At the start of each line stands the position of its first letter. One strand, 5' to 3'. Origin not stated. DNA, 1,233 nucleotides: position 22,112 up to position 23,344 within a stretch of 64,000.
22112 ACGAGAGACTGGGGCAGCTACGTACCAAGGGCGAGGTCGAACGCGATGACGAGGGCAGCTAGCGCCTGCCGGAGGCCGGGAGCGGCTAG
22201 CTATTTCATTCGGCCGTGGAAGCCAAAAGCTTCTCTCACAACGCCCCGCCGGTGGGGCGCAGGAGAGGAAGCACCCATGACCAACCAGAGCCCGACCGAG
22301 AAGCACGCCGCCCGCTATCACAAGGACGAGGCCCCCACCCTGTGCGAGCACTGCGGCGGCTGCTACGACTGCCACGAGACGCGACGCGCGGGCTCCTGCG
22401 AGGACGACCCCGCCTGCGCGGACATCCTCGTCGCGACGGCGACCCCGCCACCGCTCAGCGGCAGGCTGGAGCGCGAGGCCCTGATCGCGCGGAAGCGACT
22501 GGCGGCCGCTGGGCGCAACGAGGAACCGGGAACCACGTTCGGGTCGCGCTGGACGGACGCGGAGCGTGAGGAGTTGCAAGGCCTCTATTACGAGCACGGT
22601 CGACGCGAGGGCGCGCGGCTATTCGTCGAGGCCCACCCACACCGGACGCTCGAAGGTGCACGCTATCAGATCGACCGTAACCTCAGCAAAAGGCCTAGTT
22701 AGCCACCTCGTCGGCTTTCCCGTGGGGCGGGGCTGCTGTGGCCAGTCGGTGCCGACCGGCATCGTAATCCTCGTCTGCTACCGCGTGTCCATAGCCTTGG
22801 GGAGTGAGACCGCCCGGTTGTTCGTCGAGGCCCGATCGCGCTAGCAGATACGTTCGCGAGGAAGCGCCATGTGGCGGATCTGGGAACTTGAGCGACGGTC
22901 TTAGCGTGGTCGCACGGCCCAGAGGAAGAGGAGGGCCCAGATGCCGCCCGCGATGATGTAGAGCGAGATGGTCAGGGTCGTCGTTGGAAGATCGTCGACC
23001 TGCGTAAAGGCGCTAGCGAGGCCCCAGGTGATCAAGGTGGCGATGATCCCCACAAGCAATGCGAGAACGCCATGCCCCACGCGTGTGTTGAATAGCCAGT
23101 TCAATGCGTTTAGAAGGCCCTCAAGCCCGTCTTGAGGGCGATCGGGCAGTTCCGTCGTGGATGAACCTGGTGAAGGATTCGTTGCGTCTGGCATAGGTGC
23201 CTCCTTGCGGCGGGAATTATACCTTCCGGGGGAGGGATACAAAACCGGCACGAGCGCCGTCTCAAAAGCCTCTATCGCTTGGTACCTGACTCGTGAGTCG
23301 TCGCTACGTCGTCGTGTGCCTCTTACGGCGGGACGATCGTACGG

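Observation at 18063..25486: tRNA-Lys-integrated genomic island with att repeats, integrase and unusual cargo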

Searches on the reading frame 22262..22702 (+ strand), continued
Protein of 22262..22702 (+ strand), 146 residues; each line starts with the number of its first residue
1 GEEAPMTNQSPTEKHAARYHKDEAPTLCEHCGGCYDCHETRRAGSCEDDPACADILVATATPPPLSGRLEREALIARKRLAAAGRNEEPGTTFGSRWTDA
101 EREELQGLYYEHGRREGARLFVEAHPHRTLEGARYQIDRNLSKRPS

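Call 46: find_related_loci(query=A3, collection=viral_contigs, flank=10000)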
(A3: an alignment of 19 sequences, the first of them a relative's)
Query A3 (141 aa) in viral_contigs; peptide patterns used: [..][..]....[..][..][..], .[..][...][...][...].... (x = any residue, [..] = any of these).
8 stretches matched a pattern, but none encodes a relative of the query by tblastn (E <= 1e-3).

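Call 47: find_related_loci(query=A3, collection=metagenome_contigs, flank=10000)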
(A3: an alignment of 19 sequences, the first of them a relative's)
Query A3 (141 aa) in metagenome_contigs; peptide patterns used: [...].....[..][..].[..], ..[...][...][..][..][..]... (x = any residue, [..] = any of these).
212 stretches matched a pattern; 1 encode a relative of the query (tblastn E <= 1e-3); 1 distinct loci.
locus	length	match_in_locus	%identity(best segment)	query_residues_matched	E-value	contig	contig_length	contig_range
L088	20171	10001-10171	41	88-141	2e-6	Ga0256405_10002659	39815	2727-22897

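Call 50: predict_structure(alignment_id=A3)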
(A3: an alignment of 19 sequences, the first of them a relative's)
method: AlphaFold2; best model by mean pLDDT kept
length: 141 residues; sequences in the alignment: 19
mean_pLDDT: 64.8   pTM: 0.38
mean pLDDT of the five models: 64.8, 63.1, 63.1, 62.0, 61.8
residues with pLDDT >= 90: 34; 70-90: 14; 50-70: 53; < 50: 40
segments of 3 or more residues with pLDDT < 50: 1-4, 17-22, 37-39, 46-57, 79-88
pLDDT, mean of each block of 10 residues (from residue 1): 52 50 51 53 49 44 60 56 45 90 95 94 90 80 48
secondary structure, 60 per line:
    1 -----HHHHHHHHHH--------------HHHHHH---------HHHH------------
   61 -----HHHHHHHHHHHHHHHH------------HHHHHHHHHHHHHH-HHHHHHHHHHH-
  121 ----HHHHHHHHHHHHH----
elements in order: H6-15 H30-35 H45-48 H66-81 H94-107 H109-119 H125-137

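Call 52: search_solved_structures(query=A3, max_evalue=10)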
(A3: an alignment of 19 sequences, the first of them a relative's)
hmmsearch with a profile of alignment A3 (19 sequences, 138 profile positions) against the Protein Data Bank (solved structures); distinct sequences matched with E-value up to 10: 3.
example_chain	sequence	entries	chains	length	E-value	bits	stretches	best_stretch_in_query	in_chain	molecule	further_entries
3jqh_A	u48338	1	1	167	0.0011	22.8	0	92-111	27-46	C-type lectin domain family 4 member M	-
2ii2_A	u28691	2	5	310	0.077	16.7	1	65-103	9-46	Alpha-11 giardin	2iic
2d9a_A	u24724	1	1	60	0.14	15.9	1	87-128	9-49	Myb-related protein B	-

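Call 53: fold_search(model_id=the predicted structure, library=pdb)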
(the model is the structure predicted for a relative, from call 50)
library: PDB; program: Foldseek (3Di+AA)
matches with E <= 10: 86; with E <= 0.001: 0
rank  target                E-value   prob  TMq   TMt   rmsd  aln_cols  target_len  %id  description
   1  8i9p_CR               5.2e-01  0.23  0.23  0.20  12.1        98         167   20  Cryo-EM structure of a Chaetomium thermophilum pre-60S ribosomal subunit - State Mak16 (released 2023-05-17)
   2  2lr8_MODEL_1_A        5.5e-01  0.98  0.32  0.60   5.2        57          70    9  Solution NMR Structure of CASP8-associated protein 2 from Homo sapiens, Northeast Structural Genomics Consorti (released 2012-06-27)
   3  1h88_C                7.3e-01  0.98  0.30  0.28   1.8        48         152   25  CRYSTAL STRUCTURE OF TERNARY PROTEIN-DNA COMPLEX1 (released 2002-01-28)
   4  3zqc_A                7.7e-01  0.95  0.33  0.39   3.8        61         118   23  Structure of the Trichomonas vaginalis Myb3 DNA-binding domain bound to a promoter sequence reveals a unique C-termina (released 2012-04-18)
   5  1a5j_MODEL_1_A        7.7e-01  0.72  0.32  0.40   8.3        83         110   17  CHICKEN B-MYB DNA BINDING DOMAIN, REPEAT 2 AND REPEAT3, NMR, 32 STRUCTURES (released 1998-07-01)
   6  1guu                  8.7e-01  0.96  0.31  0.79   2.7        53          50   24  CRYSTAL STRUCTURE OF C-MYB R1 (released 2003-06-26)
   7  2d9a_MODEL_1_A        9.2e-01  0.90  0.32  0.66   4.6        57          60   30  Solution Structure of RSGI RUH-050, a myb DNA-binding domain in mouse cDNA (released 2006-06-09)
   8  1h89_C                1.2e+00  0.69  0.31  0.38   7.8        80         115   18  CRYSTAL STRUCTURE OF TERNARY PROTEIN-DNA COMPLEX2 (released 2002-01-28)
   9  8fkp_SZ               1.3e+00  0.15  0.28  0.25  21.1       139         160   14  Human nucleolar pre-60S ribosomal subunit (State A1) (released 2023-07-12)
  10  8v83_v                1.4e+00  0.25  0.27  0.25  15.2        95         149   17  60S ribosome biogenesis intermediate (Dbp10 pre-catalytic structure - Overall map) (released 2024-05-01)
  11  2yum_MODEL_1_A        1.4e+00  0.72  0.30  0.51   5.1        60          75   17  Solution structure of the Myb-like DNA-binding domain of human ZZZ3 protein (released 2007-10-09)
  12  1h8a_C                1.5e+00  0.75  0.32  0.42   6.2        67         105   16  CRYSTAL STRUCTURE OF TERNARY PROTEIN-DNA COMPLEX3 (released 2002-01-28)
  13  6zj3_Lx               1.5e+00  0.15  0.23  0.29  13.7        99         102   16  Cryo-EM structure of the highly atypical cytoplasmic ribosome of Euglena gracilis (released 2020-10-07)
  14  2dim_MODEL_1_A        1.7e+00  0.84  0.36  0.66   2.6        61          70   13  Solution structure of the Myb_DNA-binding domain of human Cell division cycle 5-like protein (released 2007-04-03)
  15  3zqc_J                1.8e+00  0.54  0.33  0.39   8.4       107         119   17  Structure of the Trichomonas vaginalis Myb3 DNA-binding domain bound to a promoter sequence reveals a unique C-termina (released 2012-04-18)
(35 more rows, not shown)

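Call 60: search_protein_representatives(alignment_id=A3)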
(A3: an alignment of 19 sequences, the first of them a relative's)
Query: 19 sequences, 138 profile positions. Proteins with E-value up to 0.001 (for the whole library): 45; up to 1e-10: 30; up to 1e-30: 11. The best 45 are listed.
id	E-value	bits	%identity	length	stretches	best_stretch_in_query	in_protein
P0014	2.0e-50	187.1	-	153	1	3-137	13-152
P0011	3.0e-49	183.3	-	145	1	13-138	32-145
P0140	2.9e-42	160.7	-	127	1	23-127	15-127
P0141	7.5e-41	156.1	-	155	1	23-136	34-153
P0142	4.0e-39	150.5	-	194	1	22-137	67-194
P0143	3.7e-38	147.4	-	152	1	9-137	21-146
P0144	2.0e-37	145.0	-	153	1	13-131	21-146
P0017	1.3e-36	142.4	-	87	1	56-137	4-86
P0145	1.2e-32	129.5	-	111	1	32-137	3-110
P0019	2.2e-31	125.4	-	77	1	72-137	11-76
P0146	9.5e-31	123.4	-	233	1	46-124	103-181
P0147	1.5e-30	122.7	-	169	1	13-132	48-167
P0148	9.5e-29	116.9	-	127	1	65-137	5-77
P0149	6.2e-28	114.3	-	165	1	35-126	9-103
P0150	1.4e-27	113.1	-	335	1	25-134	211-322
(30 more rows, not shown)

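Call 78: search_protein_families(library=pfam, proteins=[L083:9645-9923:+, L083:7101-7508:+, L083:10539-10958:-, L084:5296-5481:-, L084:8021-8260:+], max_evalue=0.05)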
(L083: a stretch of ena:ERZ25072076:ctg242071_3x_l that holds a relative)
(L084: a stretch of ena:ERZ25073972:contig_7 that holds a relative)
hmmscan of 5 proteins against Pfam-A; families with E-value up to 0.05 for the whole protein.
L083:9645-9923:+ (92 aa): 6 families
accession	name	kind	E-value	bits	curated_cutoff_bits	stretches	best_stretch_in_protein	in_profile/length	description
PF12840.13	HTH_20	-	0.00046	20.6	27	1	29-71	5-43/51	Helix-turn-helix domain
PF14338.12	Mrr_N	-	0.0015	19.1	29.5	1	29-90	18-81/87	Mrr N-terminal domain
PF01978.25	TrmB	-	0.002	18.4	25.6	1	38-81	18-57/68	Sugar-specific transcriptional regulator TrmB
PF03965.22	Penicillinase_R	-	0.0076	17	22.6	1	31-82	6-57/115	Penicillinase repressor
PF13412.12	HTH_24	-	0.013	15.5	21.9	1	28-51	3-26/48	Winged helix-turn-helix DNA-binding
PF11843.13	DUF3363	-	0.042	13.4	28.4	1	25-88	127-191/375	Protein of unknown function (DUF3363)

L083:7101-7508:+ (135 aa): 1 family
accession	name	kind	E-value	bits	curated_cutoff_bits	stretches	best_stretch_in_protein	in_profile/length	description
PF12848.13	ABC_tran_Xtn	-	0.029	14.9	25.9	0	19-69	3-54/85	ABC transporter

L083:10539-10958:- (139 aa): 2 families
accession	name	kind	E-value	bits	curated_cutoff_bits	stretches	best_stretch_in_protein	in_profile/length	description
PF13470.12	PIN_3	-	0.0018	19.5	27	1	2-108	1-114/115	PIN domain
PF01850.27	PIN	-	0.0094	17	23.6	1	4-112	2-116/120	PIN domain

L084:5296-5481:- (61 aa): 1 family
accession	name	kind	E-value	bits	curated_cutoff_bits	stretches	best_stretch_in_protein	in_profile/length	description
PF18930.5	DUF5679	-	2.6e-08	34.3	27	1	5-43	2-40/40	Domain of unknown function (DUF5679)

L084:8021-8260:+ (79 aa): 0 families

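Call 79: search_solved_structures(query=L084:4575-5168:-, max_evalue=1)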
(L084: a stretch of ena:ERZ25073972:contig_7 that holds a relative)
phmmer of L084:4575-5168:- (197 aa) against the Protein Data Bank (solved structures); distinct sequences matched with E-value up to 1: 2.
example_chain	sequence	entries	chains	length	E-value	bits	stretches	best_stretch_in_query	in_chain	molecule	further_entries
3osf_A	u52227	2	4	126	0.22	14.8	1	49-113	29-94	MYB21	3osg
5unk_A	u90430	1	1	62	0.9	12.8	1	20-56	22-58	Sleeping Beauty transposase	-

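Call 80: search_solved_structures(query=L084:5478-5888:-, max_evalue=1)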
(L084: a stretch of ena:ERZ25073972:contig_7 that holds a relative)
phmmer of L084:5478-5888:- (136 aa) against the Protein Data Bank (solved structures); distinct sequences matched with E-value up to 1: 2.
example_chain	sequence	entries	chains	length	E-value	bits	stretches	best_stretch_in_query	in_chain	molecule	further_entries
7qhm_M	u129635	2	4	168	0.31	14.5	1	57-111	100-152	Thiamine biosynthesis protein X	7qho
6qyy_A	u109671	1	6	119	0.85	13.1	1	83-129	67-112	Capsid fiber protein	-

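Call 81: search_dna_similar(query=L084:4575-5168:-, collection=phages, mode=protein, max_evalue=0.001, max_rows=12)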
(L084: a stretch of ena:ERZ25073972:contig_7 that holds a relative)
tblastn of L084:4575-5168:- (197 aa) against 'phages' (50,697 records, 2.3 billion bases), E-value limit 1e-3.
No match.

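Call 92: list_cluster_members(proteins=[P0001, P0020, P0007])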
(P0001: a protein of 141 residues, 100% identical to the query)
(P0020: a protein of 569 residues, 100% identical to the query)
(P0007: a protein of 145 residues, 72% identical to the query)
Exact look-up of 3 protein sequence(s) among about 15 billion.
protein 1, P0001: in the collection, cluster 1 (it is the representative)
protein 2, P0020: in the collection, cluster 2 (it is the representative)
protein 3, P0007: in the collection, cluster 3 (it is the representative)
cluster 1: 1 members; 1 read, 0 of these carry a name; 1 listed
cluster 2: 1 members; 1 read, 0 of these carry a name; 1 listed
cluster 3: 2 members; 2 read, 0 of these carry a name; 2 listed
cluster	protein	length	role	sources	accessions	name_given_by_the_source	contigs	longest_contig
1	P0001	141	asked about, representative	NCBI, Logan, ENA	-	-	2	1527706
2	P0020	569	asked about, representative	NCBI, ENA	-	-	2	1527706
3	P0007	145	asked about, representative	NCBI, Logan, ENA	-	-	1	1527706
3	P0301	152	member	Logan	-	-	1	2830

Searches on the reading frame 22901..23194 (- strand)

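Call 25: search_protein_families(library=phrogs, proteins=[window:22901-23194:-], max_evalue=0.01)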
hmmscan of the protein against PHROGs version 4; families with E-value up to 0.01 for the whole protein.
window:22901-23194:- (97 aa): 1 family
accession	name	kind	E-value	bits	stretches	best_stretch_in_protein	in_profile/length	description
phrog_20672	-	unknown function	0.0051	17.9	1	37-85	8-56/139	-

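Call 26: search_protein_families(library=ncbifam, proteins=[window:22901-23194:-], max_evalue=0.01)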
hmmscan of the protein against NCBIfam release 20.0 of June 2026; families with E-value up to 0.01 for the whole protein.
window:22901-23194:- (97 aa): 0 families
